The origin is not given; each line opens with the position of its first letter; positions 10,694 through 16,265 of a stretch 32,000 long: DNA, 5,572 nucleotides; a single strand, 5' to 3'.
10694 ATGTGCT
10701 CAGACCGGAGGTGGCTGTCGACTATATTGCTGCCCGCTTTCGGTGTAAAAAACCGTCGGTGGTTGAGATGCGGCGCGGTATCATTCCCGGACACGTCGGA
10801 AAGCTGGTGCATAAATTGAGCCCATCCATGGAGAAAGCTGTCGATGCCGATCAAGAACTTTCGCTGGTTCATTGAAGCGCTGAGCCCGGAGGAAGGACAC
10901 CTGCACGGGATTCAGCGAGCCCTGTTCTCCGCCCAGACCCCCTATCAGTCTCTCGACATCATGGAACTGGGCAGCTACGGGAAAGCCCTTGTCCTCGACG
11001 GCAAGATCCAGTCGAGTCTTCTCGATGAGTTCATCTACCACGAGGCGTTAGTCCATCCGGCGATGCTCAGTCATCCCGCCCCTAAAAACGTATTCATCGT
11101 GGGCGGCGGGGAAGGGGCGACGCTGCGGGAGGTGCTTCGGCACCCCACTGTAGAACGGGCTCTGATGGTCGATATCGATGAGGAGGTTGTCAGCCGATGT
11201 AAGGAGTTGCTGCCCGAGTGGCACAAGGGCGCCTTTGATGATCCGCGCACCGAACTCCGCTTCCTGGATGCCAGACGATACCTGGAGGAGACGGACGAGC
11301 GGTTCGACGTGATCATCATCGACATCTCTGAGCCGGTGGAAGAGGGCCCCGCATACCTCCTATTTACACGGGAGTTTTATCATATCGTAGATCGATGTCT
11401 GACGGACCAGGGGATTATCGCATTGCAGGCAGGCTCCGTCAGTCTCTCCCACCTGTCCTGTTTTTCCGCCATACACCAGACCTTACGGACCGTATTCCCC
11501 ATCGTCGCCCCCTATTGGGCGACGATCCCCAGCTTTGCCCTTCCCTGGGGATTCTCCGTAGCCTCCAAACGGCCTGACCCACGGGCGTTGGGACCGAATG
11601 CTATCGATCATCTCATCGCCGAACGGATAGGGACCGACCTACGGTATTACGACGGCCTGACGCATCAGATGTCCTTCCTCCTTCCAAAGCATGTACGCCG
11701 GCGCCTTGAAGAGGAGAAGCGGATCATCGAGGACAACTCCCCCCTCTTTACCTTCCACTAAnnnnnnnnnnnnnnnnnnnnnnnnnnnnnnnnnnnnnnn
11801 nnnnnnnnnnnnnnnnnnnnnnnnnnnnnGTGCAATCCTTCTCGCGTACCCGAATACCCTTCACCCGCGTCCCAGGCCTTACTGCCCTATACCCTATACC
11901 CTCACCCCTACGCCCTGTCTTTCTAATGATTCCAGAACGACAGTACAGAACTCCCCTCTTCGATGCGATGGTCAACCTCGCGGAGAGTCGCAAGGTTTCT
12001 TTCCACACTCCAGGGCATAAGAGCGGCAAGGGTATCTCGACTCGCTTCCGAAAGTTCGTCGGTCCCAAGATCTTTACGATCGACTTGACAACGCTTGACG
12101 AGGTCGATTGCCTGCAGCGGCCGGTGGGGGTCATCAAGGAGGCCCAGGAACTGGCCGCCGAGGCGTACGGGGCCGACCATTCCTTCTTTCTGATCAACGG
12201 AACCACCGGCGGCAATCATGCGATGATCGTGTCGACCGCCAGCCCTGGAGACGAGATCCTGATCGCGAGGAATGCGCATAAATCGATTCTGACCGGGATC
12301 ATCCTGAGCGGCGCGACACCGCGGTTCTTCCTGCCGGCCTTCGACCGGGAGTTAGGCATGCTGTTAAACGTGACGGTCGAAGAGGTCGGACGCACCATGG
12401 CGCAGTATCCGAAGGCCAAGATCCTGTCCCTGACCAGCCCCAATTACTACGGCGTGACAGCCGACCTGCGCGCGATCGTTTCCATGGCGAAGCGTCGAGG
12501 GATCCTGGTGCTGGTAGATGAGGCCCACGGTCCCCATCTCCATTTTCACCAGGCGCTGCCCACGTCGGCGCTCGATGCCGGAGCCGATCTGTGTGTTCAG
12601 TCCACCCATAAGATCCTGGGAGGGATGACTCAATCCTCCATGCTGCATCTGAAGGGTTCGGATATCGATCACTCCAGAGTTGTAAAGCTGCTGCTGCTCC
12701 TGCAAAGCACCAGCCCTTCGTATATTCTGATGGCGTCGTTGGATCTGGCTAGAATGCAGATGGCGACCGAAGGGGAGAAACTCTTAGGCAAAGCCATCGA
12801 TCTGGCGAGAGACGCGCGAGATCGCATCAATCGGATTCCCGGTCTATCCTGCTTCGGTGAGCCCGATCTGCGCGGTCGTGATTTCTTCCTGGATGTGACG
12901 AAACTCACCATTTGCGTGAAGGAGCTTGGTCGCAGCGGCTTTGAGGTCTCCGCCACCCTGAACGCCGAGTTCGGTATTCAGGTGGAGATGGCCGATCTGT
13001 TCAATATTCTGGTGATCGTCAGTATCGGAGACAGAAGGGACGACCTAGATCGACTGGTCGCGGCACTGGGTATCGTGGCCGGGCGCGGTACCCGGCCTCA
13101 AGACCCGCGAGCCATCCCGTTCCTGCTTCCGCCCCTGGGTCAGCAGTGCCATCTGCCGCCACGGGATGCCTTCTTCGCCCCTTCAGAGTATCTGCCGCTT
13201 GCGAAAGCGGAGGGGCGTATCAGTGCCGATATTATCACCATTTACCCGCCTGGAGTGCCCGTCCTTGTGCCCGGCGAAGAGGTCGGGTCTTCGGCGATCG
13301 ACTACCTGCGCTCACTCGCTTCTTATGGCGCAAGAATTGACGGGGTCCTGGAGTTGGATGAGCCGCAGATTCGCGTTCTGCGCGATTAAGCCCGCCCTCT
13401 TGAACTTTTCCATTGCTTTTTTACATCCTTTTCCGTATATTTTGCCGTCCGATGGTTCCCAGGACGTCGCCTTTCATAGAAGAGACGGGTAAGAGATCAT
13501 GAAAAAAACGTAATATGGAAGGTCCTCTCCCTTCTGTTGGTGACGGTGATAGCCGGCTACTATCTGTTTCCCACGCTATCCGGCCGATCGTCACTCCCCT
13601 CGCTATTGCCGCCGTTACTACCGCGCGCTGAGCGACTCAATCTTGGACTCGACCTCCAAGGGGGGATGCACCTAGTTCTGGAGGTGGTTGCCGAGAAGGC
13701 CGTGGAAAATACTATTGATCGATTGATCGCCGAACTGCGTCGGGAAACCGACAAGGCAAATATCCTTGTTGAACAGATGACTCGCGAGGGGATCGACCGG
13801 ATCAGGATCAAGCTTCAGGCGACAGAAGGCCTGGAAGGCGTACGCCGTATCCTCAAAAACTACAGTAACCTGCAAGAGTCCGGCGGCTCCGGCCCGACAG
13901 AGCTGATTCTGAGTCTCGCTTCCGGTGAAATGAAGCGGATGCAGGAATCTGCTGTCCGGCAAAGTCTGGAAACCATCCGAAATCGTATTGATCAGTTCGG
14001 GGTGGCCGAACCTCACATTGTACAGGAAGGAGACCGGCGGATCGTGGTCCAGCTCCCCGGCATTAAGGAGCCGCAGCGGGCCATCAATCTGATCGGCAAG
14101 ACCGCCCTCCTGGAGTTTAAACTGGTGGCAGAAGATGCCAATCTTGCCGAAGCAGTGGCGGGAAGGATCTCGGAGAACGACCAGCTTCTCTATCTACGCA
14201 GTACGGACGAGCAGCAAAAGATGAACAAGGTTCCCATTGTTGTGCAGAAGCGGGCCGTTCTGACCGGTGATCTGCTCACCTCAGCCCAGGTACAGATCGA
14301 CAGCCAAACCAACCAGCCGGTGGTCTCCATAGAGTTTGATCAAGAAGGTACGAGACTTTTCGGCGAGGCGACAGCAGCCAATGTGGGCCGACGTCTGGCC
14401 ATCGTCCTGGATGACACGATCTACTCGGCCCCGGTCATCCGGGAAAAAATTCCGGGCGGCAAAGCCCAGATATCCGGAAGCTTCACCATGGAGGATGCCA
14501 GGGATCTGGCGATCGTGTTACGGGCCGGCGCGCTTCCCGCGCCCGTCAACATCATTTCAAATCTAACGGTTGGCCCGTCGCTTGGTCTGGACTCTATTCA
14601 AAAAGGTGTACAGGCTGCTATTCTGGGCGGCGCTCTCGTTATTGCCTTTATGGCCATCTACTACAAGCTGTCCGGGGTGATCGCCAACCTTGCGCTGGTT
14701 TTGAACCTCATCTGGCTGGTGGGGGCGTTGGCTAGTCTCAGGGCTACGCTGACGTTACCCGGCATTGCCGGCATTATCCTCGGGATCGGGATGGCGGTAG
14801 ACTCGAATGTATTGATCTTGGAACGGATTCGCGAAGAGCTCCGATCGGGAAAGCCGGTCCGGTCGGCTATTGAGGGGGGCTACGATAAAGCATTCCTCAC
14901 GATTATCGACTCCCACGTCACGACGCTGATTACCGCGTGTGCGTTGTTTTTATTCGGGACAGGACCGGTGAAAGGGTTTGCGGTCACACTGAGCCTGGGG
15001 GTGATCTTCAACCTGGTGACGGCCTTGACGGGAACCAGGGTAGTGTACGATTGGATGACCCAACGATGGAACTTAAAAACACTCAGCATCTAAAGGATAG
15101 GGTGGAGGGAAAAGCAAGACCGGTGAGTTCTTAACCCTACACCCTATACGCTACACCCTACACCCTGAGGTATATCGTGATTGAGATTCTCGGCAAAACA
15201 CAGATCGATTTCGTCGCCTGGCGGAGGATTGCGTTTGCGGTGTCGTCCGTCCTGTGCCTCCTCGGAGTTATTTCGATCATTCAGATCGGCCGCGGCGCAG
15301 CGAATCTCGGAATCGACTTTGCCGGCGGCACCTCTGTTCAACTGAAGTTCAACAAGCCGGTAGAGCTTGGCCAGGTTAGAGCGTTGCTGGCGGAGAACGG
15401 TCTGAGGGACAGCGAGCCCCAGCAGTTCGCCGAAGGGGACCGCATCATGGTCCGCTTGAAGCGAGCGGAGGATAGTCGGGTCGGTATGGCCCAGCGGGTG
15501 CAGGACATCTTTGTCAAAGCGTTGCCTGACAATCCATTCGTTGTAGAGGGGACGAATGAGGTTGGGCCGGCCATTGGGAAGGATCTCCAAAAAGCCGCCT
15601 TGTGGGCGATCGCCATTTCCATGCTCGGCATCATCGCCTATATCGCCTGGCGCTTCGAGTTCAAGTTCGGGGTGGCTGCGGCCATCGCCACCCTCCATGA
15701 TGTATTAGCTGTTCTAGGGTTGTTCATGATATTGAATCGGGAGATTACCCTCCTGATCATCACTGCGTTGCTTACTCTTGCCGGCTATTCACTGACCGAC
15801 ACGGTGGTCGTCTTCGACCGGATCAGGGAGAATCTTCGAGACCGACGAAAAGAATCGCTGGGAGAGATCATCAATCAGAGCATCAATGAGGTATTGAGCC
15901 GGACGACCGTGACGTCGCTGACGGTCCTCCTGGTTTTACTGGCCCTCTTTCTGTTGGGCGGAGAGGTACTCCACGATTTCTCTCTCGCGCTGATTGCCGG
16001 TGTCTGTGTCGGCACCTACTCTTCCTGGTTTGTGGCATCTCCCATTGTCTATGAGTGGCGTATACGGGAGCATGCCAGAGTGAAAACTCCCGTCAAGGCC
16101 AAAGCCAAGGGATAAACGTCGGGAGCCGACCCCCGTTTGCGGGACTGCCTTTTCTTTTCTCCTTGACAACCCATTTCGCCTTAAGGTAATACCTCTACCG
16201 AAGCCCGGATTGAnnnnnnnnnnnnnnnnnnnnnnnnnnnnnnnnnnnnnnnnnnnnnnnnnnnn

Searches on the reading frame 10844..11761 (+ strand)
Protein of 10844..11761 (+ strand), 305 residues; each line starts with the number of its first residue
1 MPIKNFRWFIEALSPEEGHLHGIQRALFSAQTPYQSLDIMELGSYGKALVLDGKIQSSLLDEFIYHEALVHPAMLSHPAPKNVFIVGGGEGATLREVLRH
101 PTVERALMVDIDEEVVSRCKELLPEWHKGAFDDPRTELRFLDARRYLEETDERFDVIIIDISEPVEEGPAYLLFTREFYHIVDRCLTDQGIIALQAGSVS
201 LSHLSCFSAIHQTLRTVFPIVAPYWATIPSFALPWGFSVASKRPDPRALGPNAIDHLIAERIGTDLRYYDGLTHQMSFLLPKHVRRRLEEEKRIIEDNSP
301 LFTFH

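Call 7: search_protein_families(library=ncbifam, proteins=[window:10844-11761:+], max_evalue=0.00001)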
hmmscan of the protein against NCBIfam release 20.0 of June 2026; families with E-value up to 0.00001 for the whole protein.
window:10844-11761:+ (305 aa): 7 families
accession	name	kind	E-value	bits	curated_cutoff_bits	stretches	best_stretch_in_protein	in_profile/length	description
NF002010.0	PRK00811.1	equivalog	3.2e-85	285.9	260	1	7-290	6-286/287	polyamine aminopropyltransferase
TIGR00417.1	speE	equivalog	5.9e-73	245.5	249.55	1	8-282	1-270/271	spermidine synthase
NF002956.0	PRK03612.1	equivalog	3.1e-54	184.3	472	1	27-247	244-466/522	polyamine aminopropyltransferase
NF002435.0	PRK01581.1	equivalog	3e-42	145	537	1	22-245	95-316/374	polyamine aminopropyltransferase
NF037959.1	MFS_SpdSyn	subfamily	1.4e-13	50.5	40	1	77-222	273-410/480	fused MFS/spermidine synthase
NF001811.0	PRK00536.1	equivalog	3.2e-08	33.5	352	1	26-290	20-258/262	spermidine synthase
NF003380.0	PRK04457.1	equivalog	8.9e-07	28.2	304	1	64-195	55-179/265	polyamine aminopropyltransferase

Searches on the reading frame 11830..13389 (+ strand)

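Call 7: search_protein_families(library=ncbifam, proteins=[window:11830-13389:+], max_evalue=0.00001)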
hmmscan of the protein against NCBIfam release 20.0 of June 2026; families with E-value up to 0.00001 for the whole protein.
window:11830-13389:+ (519 aa): 8 families
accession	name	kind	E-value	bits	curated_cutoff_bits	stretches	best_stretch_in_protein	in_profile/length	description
NF011928.0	PRK15399.1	subfamily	2.9e-37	128.3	968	1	41-336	130-442/713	lysine decarboxylase LdcC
NF011603.0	PRK15029.1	equivalog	1.5e-34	119.4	1167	1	37-336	137-465/756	arginine decarboxylase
NF010092.0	PRK13578.1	subfamily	4.9e-33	114.3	794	2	37-167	105-242/720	ornithine decarboxylase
NF011929.0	PRK15400.1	subfamily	7.7e-33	113.7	1056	1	41-336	130-442/714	lysine decarboxylase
TIGR04301.1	ODC_inducible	exception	3.8e-31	108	1310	2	36-167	104-242/719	ornithine decarboxylase SpeF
TIGR04318.1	lacto_ODC_hypo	hypoth_equivalog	3.3e-23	81.9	950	1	45-316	95-399/695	putative ornithine decarboxylase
NF008658.2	PRK11658.1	equivalog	2.4e-07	29.8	631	1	108-234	41-158/379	UDP-4-amino-4-deoxy-L-arabinose aminotransferase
TIGR00858.1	bioF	equivalog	3.4e-06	26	426.45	1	110-234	76-191/365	8-amino-7-oxononanoate synthase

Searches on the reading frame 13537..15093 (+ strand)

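Call 8: search_protein_families(library=ncbifam, proteins=[window:13537-15093:+], max_evalue=0.00001)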
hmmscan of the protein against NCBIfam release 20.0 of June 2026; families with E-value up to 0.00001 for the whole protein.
window:13537-15093:+ (518 aa): 22 families
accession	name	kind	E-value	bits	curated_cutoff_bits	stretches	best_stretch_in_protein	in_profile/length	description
NF009583.0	PRK13024.1-3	subfamily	8e-149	497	721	1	29-518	36-442/755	protein translocase subunit SecDF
TIGR01129.1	secD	equivalog_domain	1.3e-141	472.4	244.4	1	36-503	1-396/397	protein translocase subunit SecD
NF011315.0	PRK14726.1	equivalog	5.1e-128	428.5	1249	1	11-510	24-528/855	protein translocase subunit SecDF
NF009585.0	PRK13024.1-5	equivalog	1.2e-124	417.5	1037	2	235-510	376-650/993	protein translocase subunit SecDF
NF009545.0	PRK12933.1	equivalog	3.1e-97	326.5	728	1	33-510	125-596/604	protein translocase subunit SecD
TIGR00916.1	2A0604s01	subfamily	2.3e-77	259.7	148.6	1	267-497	1-231/231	SecD/SecF family protein translocase subunit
NF009581.0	PRK13024.1-1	equivalog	1.1e-71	242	1058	1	133-507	55-410/752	protein translocase subunit SecDF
NF009580.0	PRK13023.1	equivalog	5.4e-71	239.9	1153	1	139-504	85-444/775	protein translocase subunit SecDF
NF009584.0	PRK13024.1-4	equivalog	2e-67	228.2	1171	1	133-506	55-411/759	protein translocase subunit SecDF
NF009540.0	PRK12911.1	equivalog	6.2e-57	192.8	1878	1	279-507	834-1062/1403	bifunctional preprotein translocase subunit SecD/SecF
NF009582.0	PRK13024.1-2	equivalog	7.7e-33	113.5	723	1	278-503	258-483/859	protein translocase subunit SecDF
NF006218.0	PRK08343.1-4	subfamily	1.7e-29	102.9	383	1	236-494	112-375/392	preprotein translocase subunit SecD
TIGR00966.2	transloc_SecF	equivalog_domain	1.2e-21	77.4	160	1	337-496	106-268/279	protein translocase subunit SecF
NF046001.1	SecDF_plasm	equivalog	1.1e-20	73.3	500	1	315-508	312-504/878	protein translocase subunit SecDF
NF006216.0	PRK08343.1-2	equivalog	1.3e-20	73.6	519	1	317-493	308-487/506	preprotein translocase subunit SecD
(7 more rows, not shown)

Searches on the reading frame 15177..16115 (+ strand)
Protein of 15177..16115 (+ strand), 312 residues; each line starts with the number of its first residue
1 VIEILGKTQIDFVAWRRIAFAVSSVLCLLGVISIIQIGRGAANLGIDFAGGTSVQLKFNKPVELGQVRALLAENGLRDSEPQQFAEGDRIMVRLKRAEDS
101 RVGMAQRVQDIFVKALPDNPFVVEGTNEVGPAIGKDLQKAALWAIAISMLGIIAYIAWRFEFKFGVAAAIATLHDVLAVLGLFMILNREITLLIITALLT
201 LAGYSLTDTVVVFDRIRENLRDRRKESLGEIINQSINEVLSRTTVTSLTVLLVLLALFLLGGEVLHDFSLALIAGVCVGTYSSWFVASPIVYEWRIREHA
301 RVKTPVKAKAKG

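Call 8: search_protein_families(library=ncbifam, proteins=[window:15177-16115:+], max_evalue=0.00001)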
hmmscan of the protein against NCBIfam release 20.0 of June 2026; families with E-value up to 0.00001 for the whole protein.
window:15177-16115:+ (312 aa): 23 families
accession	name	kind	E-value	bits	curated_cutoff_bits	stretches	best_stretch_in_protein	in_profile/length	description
TIGR00966.2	transloc_SecF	equivalog_domain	1.6e-91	306.7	160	1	10-294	1-279/279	protein translocase subunit SecF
NF009583.0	PRK13024.1-3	subfamily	5.4e-86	289.2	721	1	4-309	451-748/755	protein translocase subunit SecDF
NF009585.0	PRK13024.1-5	equivalog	6.6e-74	249.5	1037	1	3-301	663-984/993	protein translocase subunit SecDF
NF011315.0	PRK14726.1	equivalog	2.2e-72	244.4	1249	1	4-304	541-837/855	protein translocase subunit SecDF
NF009581.0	PRK13024.1-1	equivalog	1.2e-62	212.2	1058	1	9-304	448-739/752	protein translocase subunit SecDF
NF009584.0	PRK13024.1-4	equivalog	1.7e-54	185.4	1171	1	9-298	450-735/759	protein translocase subunit SecDF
TIGR00916.1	2A0604s01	subfamily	3.2e-48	164.4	148.6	1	104-283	53-230/231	SecD/SecF family protein translocase subunit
NF009580.0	PRK13023.1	equivalog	2.7e-46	158.2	1153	1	8-296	468-752/775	protein translocase subunit SecDF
NF009582.0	PRK13024.1-2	equivalog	1.5e-35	122.5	723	1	11-294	527-824/859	protein translocase subunit SecDF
NF009540.0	PRK12911.1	equivalog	1.2e-28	99.1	1878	1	132-292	1227-1392/1403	bifunctional preprotein translocase subunit SecD/SecF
NF046001.1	SecDF_plasm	equivalog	1.4e-22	79.6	500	1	17-292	544-844/878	protein translocase subunit SecDF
NF006357.0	PRK08578.2-1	equivalog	1.5e-19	70.8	304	1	21-291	8-270/282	preprotein translocase subunit SecF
NF006354.0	PRK08578.1-2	equivalog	1.3e-17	64.1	353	1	29-301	30-291/296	preprotein translocase subunit SecF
NF006353.0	PRK08578.1-1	subfamily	2.1e-17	63.5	282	1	25-291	11-271/281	preprotein translocase subunit SecF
NF041305.1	SecF_Halo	equivalog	2.8e-15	56.4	420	1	28-278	30-267/289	protein translocase subunit SecF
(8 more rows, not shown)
